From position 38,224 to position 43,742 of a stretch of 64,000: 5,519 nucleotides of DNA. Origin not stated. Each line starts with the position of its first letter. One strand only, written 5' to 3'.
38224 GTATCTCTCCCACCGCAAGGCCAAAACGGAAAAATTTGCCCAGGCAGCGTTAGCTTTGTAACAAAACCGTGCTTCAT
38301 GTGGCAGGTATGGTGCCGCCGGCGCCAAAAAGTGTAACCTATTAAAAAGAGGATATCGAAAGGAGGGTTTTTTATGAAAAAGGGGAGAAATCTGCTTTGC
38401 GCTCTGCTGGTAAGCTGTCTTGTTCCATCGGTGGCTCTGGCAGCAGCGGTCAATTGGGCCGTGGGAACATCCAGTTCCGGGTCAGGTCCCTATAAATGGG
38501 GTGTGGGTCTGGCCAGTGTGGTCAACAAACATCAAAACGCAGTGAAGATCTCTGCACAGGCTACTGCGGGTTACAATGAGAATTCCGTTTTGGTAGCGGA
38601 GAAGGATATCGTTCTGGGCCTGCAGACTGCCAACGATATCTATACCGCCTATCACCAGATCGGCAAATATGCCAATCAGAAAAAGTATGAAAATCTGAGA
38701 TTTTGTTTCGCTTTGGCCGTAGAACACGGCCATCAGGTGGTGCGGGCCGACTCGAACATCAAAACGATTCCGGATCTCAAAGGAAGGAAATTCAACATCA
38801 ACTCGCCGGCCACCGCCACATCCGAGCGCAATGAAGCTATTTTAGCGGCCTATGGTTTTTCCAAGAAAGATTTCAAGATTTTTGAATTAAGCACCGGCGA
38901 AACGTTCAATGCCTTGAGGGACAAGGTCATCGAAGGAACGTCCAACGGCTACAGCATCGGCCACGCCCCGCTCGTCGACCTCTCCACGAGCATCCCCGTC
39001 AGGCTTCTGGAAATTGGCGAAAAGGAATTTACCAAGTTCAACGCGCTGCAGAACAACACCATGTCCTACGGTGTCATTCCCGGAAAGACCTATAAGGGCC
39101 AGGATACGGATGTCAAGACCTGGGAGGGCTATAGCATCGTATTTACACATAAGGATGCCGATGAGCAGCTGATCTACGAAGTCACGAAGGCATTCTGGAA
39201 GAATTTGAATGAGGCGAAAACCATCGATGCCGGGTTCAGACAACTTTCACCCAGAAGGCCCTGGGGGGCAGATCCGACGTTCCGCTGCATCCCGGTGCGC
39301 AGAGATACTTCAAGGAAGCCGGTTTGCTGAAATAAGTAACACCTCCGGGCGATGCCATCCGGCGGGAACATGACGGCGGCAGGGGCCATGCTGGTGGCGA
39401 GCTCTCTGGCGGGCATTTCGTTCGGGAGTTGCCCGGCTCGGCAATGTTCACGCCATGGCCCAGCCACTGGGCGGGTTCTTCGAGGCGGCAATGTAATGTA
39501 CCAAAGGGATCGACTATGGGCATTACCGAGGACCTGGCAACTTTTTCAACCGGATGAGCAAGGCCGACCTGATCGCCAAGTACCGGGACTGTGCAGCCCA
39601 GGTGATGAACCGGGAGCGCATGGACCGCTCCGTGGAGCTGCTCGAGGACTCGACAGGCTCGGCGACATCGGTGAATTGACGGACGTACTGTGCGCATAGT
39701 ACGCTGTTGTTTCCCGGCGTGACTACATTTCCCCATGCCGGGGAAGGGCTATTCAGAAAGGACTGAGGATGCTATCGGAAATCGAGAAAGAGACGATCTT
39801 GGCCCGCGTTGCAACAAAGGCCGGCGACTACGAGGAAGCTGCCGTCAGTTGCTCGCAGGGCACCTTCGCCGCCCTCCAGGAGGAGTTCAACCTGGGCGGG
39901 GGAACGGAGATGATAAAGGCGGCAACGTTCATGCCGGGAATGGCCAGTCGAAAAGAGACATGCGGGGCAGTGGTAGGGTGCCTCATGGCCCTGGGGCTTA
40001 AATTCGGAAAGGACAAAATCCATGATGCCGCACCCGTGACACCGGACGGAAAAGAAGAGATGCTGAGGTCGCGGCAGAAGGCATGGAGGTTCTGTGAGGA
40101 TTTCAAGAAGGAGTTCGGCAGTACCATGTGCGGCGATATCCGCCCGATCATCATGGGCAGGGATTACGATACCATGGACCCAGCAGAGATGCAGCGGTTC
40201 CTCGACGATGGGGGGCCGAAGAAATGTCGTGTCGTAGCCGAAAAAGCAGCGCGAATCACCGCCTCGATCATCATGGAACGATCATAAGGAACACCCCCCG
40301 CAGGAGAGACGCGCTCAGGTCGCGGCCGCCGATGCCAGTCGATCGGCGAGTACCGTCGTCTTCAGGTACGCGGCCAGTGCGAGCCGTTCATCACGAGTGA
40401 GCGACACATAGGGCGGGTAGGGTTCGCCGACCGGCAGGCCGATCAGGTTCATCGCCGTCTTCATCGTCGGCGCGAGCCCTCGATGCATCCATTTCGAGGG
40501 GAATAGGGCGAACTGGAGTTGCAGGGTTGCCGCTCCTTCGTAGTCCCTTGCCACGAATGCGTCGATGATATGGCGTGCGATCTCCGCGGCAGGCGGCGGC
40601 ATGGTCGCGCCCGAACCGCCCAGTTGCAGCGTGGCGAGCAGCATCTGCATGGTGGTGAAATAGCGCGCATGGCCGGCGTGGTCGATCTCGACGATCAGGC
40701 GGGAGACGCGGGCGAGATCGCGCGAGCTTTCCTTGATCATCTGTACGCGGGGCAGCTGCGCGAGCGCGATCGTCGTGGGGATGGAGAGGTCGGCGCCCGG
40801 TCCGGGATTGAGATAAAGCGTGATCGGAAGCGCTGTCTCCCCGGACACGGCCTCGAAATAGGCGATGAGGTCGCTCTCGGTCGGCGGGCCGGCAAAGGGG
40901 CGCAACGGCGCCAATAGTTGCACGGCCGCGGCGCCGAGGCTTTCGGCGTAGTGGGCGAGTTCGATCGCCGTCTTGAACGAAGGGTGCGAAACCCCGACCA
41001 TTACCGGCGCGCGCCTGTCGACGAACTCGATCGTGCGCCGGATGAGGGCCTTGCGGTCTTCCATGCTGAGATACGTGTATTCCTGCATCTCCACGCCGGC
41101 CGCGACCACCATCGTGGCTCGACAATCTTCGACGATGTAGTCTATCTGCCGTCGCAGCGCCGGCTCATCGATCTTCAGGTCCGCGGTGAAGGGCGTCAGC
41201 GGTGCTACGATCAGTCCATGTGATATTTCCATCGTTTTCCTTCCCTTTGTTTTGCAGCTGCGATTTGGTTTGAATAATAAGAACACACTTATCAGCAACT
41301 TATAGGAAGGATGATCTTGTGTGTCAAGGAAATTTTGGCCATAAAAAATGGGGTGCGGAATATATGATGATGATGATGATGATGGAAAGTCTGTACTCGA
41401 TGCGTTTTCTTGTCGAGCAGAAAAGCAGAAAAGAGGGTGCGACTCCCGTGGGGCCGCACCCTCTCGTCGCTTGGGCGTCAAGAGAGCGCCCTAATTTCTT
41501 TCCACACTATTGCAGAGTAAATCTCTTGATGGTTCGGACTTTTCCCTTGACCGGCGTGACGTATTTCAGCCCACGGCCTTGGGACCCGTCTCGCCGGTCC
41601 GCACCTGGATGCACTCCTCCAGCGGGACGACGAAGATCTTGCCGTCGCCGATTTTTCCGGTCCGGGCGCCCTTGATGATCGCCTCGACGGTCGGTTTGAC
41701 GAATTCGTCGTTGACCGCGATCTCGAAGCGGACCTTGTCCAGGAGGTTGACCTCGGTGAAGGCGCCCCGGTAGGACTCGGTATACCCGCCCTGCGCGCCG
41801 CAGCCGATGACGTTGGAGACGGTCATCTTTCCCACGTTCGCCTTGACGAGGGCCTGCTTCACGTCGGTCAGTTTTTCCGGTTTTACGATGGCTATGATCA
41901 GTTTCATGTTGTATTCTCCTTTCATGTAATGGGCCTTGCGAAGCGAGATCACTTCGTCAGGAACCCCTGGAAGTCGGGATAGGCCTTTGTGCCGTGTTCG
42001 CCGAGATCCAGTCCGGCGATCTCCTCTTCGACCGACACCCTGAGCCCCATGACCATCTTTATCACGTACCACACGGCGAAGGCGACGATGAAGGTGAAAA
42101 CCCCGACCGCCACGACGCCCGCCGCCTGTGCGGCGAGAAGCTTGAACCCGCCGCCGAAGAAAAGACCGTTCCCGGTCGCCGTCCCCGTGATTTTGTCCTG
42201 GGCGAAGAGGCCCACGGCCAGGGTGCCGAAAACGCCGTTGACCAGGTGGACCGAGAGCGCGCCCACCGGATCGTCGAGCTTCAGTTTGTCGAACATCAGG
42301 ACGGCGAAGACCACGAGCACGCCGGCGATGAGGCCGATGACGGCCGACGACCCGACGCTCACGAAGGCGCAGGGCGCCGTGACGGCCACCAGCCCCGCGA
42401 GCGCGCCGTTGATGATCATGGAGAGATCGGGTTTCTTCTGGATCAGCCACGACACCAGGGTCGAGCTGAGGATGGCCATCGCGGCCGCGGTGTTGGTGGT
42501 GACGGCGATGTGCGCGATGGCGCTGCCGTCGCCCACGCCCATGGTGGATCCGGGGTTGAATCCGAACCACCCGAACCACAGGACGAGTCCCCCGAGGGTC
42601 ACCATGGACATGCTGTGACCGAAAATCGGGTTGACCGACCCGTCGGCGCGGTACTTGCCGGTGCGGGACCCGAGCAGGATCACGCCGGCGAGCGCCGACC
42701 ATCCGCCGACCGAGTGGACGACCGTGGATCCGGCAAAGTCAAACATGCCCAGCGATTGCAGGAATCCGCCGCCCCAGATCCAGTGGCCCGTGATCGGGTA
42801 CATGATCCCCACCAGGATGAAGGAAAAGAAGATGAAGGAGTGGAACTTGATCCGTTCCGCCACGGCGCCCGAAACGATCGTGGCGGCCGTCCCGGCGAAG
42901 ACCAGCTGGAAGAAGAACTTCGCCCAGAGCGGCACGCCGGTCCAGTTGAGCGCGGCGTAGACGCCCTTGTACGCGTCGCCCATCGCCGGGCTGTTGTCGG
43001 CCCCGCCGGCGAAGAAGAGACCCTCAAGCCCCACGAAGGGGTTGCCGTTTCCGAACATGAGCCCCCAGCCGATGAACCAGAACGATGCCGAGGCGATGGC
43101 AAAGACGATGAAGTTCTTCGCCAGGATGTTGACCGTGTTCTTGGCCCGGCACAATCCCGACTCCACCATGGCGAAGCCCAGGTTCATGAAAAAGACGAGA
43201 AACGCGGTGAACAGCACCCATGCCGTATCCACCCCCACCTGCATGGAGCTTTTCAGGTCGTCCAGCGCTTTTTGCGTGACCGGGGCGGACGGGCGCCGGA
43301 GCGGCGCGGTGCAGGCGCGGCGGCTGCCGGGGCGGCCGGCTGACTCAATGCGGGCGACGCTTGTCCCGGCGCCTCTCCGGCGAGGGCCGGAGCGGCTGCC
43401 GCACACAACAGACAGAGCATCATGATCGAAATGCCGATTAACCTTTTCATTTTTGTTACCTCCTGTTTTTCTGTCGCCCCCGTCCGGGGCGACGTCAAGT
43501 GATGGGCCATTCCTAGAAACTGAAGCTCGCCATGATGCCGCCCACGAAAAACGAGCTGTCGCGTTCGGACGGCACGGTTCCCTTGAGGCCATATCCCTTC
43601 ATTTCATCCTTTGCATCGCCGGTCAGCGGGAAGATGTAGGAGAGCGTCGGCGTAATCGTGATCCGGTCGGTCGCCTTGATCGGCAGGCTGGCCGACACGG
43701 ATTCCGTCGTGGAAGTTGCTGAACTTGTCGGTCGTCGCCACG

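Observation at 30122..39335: GntR-controlled operon that could encode a complete, undescribed route from itaconate/citraconate to acetyl-CoA + pyruvate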

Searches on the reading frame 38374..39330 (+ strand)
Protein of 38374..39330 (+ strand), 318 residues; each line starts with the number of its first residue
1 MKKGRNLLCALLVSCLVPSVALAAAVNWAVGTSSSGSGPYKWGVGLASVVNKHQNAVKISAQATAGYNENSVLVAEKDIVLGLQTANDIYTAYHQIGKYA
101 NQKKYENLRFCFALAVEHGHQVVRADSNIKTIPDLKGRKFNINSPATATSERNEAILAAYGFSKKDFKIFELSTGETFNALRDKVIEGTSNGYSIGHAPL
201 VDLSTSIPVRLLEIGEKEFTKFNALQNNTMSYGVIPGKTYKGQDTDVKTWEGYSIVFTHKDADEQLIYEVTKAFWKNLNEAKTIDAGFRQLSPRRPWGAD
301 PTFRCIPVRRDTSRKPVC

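Call 4: search_protein_families(library=pfam, proteins=[window:38374-39330:+])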
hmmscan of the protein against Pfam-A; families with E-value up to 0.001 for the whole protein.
window:38374-39330:+ (318 aa): 2 families
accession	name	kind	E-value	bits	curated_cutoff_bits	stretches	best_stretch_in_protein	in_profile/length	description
PF16868.10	NMT1_3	-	3.7e-48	165.1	27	1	30-292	1-265/289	NMT1-like family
PF09084.16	NMT1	-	6.1e-05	23.5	20.5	1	121-191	77-146/216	NMT1/THI5 like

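Call 5: search_protein_families(library=ncbifam, proteins=[window:38374-39330:+])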
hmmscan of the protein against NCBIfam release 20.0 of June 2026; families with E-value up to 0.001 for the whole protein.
window:38374-39330:+ (318 aa): 2 families
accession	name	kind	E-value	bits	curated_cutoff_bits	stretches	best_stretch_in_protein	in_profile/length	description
TIGR02122.1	TRAP_TAXI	subfamily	6.4e-54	183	84.35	1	10-290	7-294/320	TAXI family TRAP transporter solute-binding subunit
TIGR01728.1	SsuA_fam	subfamily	5.6e-05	22.5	163.5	1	121-185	87-150/290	aliphatic sulfonate ABC transporter substrate-binding protein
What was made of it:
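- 38374..39335 (+): TAXI solute-binding protein, frame-broken by a 1-nt deletion at about 39251. TIGR02122 scores 183 against a cut-off of 84 (call 5).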

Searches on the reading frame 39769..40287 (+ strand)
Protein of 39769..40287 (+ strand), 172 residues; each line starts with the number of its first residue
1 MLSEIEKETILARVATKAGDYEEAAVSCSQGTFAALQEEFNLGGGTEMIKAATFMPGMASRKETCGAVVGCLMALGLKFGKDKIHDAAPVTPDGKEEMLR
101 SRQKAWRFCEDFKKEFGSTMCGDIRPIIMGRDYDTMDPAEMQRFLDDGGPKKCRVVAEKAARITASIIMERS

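Call 46: search_protein_families(library=pfam, proteins=[window:39769-40287:+], max_evalue=0.0001)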
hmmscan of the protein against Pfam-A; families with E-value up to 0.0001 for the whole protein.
window:39769-40287:+ (172 aa): 1 family
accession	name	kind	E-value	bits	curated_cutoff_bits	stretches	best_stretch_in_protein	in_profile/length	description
PF09719.15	C_GCAxxG_C_C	-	1e-18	68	27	1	27-167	2-118/118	Putative redox-active protein (C_GCAxxG_C_C)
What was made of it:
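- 39769..40287 (+): C_GCAxxG_C_C protein, a possible accessory gene. PF09719 matches (call 46).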

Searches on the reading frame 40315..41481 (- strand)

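Call 46: search_protein_families(library=pfam, proteins=[window:40315-41481:-], max_evalue=0.0001)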
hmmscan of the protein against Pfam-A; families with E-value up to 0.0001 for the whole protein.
window:40315-41481:- (388 aa): 1 family
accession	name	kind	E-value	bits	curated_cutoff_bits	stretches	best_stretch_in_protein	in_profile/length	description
PF00701.28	DHDPS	-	1.3e-38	132.9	22.1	1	88-375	3-288/289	Dihydrodipicolinate synthetase family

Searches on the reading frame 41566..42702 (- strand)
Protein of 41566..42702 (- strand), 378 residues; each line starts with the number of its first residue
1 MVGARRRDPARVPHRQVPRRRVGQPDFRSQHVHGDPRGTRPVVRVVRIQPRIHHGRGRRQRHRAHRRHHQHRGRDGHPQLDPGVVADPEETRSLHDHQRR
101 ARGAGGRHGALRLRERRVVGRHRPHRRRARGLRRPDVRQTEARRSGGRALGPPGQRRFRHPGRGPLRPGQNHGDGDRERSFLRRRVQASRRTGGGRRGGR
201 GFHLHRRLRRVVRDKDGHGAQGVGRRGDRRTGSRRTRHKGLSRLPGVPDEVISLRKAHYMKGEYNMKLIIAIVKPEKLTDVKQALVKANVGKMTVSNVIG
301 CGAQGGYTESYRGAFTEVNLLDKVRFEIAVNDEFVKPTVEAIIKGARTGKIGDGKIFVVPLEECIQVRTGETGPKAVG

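Call 46: search_protein_families(library=pfam, proteins=[window:41566-42702:-], max_evalue=0.0001)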
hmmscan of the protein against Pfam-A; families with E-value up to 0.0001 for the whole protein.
window:41566-42702:- (378 aa): 1 family
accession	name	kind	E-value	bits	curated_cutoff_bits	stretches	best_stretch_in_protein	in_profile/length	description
PF00543.27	P-II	-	3.8e-27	95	25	1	266-371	1-102/102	Nitrogen regulatory protein P-II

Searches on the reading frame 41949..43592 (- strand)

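Call 46: search_protein_families(library=pfam, proteins=[window:41949-43592:-], max_evalue=0.0001)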
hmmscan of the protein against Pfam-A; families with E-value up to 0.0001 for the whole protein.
window:41949-43592:- (547 aa): 1 family
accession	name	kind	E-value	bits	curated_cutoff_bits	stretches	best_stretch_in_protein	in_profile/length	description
PF00909.26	Ammonium_transp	-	1.5e-118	396.5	23.2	1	124-538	1-399/399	Ammonium Transporter Family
